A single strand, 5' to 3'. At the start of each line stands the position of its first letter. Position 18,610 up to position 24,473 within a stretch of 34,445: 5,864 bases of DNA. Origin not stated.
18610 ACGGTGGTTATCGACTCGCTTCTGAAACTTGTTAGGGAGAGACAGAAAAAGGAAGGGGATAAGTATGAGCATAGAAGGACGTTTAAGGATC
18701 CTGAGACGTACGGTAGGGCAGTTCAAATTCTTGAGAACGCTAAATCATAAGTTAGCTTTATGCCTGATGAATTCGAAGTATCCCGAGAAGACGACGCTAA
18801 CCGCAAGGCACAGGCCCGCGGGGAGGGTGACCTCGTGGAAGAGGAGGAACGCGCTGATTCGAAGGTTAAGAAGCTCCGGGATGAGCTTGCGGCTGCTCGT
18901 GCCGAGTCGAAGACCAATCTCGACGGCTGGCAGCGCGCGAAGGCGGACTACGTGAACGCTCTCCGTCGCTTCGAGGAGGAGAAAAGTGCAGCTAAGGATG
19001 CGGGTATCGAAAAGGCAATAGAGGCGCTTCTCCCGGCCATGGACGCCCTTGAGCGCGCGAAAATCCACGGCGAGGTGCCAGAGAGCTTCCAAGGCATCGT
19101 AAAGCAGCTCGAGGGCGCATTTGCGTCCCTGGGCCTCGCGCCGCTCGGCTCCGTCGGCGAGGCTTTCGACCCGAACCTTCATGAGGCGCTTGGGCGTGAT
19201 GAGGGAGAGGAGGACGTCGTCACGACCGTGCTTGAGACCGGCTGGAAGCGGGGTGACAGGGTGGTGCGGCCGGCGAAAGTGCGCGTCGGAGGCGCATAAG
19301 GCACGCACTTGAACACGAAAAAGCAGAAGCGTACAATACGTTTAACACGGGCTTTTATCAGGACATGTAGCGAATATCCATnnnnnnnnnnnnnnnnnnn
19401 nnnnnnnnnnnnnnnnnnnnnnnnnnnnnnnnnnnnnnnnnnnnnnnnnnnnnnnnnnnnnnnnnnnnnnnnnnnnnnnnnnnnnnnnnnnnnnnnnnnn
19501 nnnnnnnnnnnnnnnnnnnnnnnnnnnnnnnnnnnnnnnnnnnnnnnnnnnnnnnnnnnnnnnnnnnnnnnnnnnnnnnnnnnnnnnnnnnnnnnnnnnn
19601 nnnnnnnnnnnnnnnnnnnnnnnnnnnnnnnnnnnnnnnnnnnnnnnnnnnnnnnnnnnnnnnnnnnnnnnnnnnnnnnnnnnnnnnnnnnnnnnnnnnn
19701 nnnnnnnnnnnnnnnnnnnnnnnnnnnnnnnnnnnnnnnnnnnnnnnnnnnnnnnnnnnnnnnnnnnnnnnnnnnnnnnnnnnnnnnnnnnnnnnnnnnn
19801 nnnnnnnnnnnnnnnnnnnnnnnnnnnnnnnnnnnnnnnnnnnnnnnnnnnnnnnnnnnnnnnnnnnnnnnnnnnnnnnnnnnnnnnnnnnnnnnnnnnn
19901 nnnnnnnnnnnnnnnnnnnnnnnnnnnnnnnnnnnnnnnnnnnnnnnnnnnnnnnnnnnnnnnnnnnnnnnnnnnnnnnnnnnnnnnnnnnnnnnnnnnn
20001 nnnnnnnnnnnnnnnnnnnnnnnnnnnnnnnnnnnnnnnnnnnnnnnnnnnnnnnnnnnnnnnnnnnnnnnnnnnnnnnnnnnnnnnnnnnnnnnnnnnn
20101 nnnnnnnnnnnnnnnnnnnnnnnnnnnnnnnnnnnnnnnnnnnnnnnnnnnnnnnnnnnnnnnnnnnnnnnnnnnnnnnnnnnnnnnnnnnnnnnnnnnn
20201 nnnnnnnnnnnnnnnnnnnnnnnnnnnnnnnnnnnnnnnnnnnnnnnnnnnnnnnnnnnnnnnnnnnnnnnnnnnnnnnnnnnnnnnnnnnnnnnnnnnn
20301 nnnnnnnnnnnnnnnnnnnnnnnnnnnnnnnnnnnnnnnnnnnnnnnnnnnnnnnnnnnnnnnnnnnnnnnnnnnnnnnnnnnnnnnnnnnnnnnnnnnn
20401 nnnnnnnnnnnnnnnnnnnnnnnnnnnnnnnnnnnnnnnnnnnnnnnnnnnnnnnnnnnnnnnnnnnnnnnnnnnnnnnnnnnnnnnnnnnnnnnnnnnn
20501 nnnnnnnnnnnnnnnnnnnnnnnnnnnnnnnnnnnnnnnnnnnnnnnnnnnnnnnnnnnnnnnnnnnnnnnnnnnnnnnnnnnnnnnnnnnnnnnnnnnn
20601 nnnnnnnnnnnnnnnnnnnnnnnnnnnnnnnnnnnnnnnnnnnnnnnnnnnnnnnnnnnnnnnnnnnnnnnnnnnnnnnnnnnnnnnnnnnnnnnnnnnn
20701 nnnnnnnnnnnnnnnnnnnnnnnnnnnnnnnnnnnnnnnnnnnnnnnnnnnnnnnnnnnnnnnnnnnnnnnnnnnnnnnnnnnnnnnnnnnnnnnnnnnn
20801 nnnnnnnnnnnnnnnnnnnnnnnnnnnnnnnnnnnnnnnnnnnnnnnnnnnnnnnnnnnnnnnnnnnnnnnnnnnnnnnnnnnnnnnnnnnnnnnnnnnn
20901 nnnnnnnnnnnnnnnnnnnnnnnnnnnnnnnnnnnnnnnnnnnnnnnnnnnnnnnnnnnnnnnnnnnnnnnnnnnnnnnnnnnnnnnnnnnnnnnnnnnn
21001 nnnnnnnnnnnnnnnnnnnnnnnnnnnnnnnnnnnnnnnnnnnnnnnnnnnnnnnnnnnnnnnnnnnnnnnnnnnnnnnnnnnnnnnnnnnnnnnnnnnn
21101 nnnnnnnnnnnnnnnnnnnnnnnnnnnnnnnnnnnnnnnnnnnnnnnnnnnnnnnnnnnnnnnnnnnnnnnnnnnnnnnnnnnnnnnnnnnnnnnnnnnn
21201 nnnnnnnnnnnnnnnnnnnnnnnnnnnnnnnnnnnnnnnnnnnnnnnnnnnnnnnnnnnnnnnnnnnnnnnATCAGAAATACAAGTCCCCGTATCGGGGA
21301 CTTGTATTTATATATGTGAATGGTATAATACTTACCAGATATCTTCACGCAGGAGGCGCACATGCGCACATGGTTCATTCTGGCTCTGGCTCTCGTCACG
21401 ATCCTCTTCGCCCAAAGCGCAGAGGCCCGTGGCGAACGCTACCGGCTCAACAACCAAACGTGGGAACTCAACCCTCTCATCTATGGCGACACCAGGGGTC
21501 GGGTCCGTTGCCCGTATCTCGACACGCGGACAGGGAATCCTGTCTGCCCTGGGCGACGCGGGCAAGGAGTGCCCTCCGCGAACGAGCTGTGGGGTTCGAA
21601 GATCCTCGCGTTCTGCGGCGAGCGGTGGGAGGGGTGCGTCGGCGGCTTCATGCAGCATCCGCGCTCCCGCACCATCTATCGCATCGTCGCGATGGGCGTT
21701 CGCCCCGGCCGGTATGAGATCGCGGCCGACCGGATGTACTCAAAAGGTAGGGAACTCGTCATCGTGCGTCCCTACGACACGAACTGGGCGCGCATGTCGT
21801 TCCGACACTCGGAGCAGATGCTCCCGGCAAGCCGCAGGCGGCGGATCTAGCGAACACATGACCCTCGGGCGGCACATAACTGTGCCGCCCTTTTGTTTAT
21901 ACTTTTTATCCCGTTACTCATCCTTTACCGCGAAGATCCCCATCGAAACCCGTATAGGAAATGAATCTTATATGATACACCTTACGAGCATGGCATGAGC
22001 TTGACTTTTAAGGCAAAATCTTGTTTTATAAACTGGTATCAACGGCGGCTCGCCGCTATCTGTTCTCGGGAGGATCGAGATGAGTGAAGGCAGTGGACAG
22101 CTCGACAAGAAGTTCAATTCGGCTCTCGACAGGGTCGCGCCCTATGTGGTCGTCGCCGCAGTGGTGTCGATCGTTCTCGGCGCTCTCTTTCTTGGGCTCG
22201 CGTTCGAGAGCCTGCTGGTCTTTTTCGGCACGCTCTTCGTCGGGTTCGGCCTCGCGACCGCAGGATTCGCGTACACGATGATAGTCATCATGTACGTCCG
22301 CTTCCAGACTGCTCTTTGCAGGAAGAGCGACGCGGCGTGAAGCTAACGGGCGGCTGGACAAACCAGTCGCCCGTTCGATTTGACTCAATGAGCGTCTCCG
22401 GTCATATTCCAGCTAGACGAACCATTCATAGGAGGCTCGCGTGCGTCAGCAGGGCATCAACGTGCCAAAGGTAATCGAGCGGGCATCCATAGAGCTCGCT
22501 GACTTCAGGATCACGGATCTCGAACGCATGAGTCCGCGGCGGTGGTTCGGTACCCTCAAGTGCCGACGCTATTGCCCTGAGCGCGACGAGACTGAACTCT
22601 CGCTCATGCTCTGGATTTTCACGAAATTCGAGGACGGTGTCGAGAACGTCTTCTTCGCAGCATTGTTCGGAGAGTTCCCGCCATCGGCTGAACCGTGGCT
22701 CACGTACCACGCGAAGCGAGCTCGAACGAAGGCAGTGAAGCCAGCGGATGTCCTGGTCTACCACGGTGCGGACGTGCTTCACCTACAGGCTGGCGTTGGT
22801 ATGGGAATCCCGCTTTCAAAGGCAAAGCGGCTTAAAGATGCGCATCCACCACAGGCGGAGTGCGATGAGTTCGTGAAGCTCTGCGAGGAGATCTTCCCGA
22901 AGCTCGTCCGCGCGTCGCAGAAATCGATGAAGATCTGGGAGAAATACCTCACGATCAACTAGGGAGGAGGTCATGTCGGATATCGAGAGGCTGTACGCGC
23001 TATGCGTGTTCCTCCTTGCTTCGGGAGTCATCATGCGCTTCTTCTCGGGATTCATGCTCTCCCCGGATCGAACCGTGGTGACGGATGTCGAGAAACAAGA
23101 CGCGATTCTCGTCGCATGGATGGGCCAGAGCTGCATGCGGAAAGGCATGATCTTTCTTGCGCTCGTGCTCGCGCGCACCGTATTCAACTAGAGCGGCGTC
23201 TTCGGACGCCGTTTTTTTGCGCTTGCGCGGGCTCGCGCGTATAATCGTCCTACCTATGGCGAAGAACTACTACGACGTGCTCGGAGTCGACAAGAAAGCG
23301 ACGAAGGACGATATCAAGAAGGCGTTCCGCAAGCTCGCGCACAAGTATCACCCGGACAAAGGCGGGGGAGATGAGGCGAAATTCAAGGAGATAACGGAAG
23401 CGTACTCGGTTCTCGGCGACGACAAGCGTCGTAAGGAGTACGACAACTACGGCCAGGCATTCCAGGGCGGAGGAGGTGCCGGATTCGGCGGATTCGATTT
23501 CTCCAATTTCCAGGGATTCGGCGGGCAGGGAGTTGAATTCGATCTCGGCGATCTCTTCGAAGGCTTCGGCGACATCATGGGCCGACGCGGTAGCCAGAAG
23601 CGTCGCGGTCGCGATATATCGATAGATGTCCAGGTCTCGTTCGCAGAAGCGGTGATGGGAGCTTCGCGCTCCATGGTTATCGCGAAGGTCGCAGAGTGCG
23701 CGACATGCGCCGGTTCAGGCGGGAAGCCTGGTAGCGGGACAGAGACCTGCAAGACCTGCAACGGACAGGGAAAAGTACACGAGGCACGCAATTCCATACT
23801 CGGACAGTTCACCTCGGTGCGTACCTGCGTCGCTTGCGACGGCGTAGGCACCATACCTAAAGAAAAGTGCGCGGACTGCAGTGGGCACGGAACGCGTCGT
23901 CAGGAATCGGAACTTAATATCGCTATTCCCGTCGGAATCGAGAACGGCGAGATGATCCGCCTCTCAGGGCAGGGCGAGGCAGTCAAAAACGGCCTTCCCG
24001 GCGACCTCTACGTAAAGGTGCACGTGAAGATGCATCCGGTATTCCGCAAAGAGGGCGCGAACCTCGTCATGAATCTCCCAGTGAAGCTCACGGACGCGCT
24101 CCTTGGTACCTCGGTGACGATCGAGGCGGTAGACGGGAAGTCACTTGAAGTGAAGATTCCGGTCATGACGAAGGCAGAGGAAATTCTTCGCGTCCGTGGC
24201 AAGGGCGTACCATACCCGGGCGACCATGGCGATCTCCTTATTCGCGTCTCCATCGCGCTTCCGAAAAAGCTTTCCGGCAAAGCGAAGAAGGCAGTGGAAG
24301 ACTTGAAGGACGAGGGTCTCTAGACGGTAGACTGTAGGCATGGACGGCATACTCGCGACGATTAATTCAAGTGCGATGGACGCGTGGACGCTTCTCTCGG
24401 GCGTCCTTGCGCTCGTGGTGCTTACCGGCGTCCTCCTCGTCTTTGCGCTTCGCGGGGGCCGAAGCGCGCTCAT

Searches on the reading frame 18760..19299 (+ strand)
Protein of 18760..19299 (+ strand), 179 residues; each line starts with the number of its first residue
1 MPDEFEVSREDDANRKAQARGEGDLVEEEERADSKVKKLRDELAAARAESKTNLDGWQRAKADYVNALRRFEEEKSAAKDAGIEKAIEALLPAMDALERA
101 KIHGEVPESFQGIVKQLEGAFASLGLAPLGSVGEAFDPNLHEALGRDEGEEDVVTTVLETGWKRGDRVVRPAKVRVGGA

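Call 39: search_protein_families(library=pfam, proteins=[window:18760-19299:+], max_evalue=0.001)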
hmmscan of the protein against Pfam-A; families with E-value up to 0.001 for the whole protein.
window:18760-19299:+ (179 aa): 1 family
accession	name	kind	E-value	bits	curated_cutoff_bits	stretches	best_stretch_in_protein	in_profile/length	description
PF01025.24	GrpE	-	2e-31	109.3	25.8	1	27-176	4-163/165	GrpE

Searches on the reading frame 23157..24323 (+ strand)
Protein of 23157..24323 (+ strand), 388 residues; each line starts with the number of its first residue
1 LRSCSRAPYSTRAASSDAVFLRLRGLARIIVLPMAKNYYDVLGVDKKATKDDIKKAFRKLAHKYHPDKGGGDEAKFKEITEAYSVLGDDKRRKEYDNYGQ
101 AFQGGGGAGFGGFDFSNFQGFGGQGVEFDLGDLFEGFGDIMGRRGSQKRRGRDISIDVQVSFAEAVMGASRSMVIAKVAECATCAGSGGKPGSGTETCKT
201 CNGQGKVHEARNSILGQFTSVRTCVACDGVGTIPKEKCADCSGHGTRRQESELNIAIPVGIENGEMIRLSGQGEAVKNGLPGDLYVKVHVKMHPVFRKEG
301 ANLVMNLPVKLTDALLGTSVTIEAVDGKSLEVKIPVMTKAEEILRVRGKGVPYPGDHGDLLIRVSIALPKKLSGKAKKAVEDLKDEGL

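Call 39: search_protein_families(library=pfam, proteins=[window:23157-24323:+], max_evalue=0.001)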
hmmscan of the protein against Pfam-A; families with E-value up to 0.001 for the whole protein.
window:23157-24323:+ (388 aa): 3 families
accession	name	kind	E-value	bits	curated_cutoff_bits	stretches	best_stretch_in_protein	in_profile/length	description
PF01556.23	DnaJ_C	-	3.3e-40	138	26.6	1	154-369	1-152/152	DnaJ C terminal domain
PF00226.36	DnaJ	-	1.5e-23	83.1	27.8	1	37-96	1-63/63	DnaJ domain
PF00684.25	DnaJ_CXXCXGXG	-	3e-13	50.2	32.7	1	181-245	1-65/65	DnaJ central domain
